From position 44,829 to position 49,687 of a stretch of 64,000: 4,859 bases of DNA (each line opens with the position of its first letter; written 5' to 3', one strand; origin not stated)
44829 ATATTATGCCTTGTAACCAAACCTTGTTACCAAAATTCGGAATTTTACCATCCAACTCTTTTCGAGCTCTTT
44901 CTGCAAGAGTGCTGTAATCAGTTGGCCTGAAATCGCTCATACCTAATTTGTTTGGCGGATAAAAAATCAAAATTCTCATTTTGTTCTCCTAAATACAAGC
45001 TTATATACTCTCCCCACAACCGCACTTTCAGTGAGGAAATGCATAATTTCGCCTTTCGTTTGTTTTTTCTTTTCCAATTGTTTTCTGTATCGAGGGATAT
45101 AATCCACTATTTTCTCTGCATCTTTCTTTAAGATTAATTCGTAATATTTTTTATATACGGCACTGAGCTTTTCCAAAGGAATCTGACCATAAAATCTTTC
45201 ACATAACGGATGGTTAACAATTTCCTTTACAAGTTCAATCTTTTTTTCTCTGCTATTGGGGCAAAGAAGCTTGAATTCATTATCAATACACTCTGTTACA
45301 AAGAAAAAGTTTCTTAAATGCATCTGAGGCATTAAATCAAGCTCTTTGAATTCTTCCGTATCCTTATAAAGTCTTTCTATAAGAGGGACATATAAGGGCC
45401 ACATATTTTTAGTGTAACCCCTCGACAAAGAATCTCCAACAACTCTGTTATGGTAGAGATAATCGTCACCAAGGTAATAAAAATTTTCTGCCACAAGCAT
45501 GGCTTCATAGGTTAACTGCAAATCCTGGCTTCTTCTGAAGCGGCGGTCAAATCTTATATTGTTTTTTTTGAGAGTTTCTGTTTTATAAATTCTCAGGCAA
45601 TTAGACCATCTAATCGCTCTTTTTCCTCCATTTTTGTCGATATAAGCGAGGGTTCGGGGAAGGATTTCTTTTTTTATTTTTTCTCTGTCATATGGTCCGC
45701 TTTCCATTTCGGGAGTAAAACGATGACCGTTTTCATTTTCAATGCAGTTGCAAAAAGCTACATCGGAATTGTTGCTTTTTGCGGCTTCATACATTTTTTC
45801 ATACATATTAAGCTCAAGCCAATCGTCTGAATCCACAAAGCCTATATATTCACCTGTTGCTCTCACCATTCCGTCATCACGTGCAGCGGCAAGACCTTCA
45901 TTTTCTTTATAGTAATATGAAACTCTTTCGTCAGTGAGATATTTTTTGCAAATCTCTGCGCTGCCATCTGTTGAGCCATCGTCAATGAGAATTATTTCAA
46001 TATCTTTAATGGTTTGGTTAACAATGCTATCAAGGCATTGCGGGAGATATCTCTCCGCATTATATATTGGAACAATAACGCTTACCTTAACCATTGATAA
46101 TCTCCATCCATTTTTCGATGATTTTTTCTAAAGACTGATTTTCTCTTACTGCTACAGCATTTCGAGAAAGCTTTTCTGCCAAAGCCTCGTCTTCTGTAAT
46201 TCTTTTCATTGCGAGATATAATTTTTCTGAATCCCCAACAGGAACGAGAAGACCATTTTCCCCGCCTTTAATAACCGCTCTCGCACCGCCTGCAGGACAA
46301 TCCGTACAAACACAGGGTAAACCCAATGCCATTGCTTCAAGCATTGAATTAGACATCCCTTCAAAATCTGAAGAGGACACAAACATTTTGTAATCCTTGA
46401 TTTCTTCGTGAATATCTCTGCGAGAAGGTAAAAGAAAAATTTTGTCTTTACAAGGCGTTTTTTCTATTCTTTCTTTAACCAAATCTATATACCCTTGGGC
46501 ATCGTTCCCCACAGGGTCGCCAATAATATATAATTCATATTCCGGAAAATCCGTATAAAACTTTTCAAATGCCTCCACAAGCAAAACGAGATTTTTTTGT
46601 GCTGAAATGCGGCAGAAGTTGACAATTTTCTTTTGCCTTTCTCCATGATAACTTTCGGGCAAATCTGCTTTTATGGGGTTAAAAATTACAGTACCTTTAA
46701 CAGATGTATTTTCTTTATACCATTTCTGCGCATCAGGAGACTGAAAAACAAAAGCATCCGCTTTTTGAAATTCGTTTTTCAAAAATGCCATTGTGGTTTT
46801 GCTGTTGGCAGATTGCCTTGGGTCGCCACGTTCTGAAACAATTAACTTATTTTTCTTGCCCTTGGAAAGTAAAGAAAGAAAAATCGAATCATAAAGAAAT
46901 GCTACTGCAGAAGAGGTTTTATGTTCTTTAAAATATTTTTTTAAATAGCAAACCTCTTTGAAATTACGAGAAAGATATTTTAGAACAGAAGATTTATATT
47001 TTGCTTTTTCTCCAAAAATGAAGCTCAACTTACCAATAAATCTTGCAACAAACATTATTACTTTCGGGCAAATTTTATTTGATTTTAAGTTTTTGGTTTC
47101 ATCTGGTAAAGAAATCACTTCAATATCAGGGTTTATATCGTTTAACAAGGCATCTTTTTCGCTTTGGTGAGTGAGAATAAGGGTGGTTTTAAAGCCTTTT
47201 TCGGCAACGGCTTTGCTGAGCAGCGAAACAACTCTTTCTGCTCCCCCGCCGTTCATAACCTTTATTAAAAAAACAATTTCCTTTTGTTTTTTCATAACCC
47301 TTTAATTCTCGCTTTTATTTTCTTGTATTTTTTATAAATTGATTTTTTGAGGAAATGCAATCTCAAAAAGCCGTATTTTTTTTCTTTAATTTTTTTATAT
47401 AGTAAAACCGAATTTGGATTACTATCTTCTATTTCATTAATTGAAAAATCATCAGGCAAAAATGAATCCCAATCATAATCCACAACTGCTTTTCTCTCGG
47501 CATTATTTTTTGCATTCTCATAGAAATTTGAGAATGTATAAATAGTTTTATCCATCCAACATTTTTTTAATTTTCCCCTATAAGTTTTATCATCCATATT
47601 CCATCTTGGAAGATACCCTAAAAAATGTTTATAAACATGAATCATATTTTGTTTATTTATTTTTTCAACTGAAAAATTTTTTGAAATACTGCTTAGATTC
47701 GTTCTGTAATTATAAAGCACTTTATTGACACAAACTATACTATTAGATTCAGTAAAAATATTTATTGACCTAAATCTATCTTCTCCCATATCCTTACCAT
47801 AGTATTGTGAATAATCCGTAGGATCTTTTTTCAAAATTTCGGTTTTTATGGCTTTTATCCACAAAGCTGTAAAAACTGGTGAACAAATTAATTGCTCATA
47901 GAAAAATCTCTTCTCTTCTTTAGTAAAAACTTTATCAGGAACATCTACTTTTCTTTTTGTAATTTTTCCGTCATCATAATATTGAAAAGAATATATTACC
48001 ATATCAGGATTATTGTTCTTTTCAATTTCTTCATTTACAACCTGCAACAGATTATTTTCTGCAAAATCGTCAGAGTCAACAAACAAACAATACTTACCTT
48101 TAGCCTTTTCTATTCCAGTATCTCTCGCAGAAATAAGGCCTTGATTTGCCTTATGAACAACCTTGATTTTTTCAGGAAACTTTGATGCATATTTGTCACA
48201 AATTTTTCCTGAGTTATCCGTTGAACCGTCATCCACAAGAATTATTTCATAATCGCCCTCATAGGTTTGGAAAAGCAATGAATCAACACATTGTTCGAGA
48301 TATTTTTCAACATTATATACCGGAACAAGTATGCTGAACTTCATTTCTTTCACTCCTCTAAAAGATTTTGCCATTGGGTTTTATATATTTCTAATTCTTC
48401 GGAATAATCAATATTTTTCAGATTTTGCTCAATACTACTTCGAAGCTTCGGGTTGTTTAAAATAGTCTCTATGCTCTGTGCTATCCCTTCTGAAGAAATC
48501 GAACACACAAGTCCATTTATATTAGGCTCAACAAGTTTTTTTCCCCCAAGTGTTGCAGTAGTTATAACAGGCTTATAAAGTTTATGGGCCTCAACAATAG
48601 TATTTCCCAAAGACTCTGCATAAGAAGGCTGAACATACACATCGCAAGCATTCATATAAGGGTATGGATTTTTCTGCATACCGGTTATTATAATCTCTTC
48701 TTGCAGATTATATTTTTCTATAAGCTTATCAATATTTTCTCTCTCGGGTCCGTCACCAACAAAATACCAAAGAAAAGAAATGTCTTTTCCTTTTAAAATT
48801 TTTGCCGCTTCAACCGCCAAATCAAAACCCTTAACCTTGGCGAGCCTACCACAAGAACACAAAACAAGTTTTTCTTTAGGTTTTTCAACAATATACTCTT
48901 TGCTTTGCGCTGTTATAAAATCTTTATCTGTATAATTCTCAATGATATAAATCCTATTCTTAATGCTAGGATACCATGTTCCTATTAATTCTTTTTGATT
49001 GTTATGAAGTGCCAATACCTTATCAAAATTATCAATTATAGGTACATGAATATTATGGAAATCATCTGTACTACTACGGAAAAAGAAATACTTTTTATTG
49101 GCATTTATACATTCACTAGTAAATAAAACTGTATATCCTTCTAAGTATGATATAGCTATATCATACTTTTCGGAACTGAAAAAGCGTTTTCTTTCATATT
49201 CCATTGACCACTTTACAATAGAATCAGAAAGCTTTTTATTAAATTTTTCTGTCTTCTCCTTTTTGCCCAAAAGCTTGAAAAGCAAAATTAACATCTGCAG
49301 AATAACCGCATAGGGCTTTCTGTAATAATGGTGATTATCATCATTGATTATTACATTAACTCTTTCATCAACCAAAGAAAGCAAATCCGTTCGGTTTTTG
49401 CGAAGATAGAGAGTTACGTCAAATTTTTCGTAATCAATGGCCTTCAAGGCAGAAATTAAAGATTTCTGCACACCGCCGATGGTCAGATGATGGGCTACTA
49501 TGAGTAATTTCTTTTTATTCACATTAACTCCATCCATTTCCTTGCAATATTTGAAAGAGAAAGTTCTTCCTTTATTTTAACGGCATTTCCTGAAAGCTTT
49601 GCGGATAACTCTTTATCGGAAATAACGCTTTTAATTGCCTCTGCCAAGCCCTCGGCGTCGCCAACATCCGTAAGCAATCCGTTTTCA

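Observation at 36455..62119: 25.7-kb single-strand glycan locus mixing Wzy-dependent and ABC-transporter-dependent hallmarks, with no Wzx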

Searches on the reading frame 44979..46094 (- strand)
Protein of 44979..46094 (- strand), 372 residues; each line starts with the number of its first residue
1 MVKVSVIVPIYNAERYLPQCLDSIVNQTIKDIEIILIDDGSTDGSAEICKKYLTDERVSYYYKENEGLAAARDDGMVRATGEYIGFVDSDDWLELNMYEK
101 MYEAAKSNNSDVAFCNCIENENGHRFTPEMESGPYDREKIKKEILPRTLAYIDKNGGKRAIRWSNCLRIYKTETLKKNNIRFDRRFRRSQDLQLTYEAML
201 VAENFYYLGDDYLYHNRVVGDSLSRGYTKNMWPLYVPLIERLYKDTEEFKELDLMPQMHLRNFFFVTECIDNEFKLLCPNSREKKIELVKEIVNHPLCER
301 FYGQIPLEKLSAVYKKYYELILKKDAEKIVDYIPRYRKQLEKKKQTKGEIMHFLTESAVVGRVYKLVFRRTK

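Call 3: search_protein_families(library=pfam, proteins=[window:44979-46094:-], max_evalue=0.01)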
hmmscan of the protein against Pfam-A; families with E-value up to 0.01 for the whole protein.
window:44979-46094:- (372 aa): 4 families
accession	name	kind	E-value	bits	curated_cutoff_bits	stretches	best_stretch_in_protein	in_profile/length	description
PF00535.33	Glycos_transf_2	-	1.7e-38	132.7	23.3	1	5-132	1-130/168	Glycosyl transferase family 2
PF10111.15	Glyco_tranf_2_2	-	5e-13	49.6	27.3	1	5-108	1-109/276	Glycosyltransferase like family 2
PF13641.12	Glyco_tranf_2_3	-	8.1e-07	29.7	27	1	4-116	3-120/230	Glycosyltransferase like family 2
PF13704.12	Glyco_tranf_2_4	-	0.0013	19.6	27.5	1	12-91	2-82/98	Glycosyl transferase family 2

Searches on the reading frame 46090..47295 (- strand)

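Call 3: search_protein_families(library=pfam, proteins=[window:46090-47295:-], max_evalue=0.01)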
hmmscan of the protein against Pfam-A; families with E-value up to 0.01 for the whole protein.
window:46090-47295:- (402 aa): 4 families
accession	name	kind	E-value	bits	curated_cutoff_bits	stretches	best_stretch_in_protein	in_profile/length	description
PF00534.26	Glycos_transf_1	-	3.7e-27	95.4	26.4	1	217-380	11-169/172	Glycosyl transferases group 1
PF13692.12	Glyco_trans_1_4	-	4.8e-25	88.9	27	1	222-369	2-142/142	Glycosyl transferases group 1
PF13439.12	Glyco_transf_4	-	5.2e-05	23.8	28.5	1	17-209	2-167/170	Glycosyltransferase Family 4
PF20706.3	GT4-conflict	-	0.0041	16.6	26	1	202-332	178-312/385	Family 4 Glycosyltransferase in conflict systems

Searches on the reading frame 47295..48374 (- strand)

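Call 4: search_protein_families(library=pfam, proteins=[window:47295-48374:-], max_evalue=0.01)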
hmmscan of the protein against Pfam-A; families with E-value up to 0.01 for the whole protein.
window:47295-48374:- (360 aa): 4 families
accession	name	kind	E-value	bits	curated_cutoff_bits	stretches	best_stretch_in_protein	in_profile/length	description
PF00535.33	Glycos_transf_2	-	7.6e-37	127.3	23.3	1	14-174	1-162/168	Glycosyl transferase family 2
PF13641.12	Glyco_tranf_2_3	-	6.9e-11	43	27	1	13-115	3-109/230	Glycosyltransferase like family 2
PF10111.15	Glyco_tranf_2_2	-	5.4e-08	33.1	27.3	1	14-136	1-129/276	Glycosyltransferase like family 2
PF13704.12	Glyco_tranf_2_4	-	0.0074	17.2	27.5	0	42-104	20-83/98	Glycosyl transferase family 2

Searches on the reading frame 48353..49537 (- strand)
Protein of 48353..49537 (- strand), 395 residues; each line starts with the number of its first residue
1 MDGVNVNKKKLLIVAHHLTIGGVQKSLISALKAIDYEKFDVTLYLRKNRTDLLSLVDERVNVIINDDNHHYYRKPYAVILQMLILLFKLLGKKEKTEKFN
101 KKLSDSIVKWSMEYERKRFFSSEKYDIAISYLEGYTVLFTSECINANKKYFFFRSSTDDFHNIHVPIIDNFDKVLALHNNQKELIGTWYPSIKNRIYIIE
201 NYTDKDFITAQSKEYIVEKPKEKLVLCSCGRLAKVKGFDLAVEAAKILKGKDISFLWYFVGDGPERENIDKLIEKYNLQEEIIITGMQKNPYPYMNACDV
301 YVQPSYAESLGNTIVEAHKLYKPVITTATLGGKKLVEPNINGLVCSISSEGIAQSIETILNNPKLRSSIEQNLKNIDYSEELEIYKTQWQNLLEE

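Call 4: search_protein_families(library=pfam, proteins=[window:48353-49537:-], max_evalue=0.01)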
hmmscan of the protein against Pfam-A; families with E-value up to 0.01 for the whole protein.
window:48353-49537:- (395 aa): 3 families
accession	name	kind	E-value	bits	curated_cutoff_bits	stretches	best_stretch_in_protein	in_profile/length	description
PF00534.26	Glycos_transf_1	-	5.1e-33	114.5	26.4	1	218-374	10-170/172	Glycosyl transferases group 1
PF13692.12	Glyco_trans_1_4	-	1.8e-24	87.1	27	1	225-362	3-142/142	Glycosyl transferases group 1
PF09403.15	FadA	-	0.0026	18.6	28.5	0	359-395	34-70/99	Adhesion protein FadA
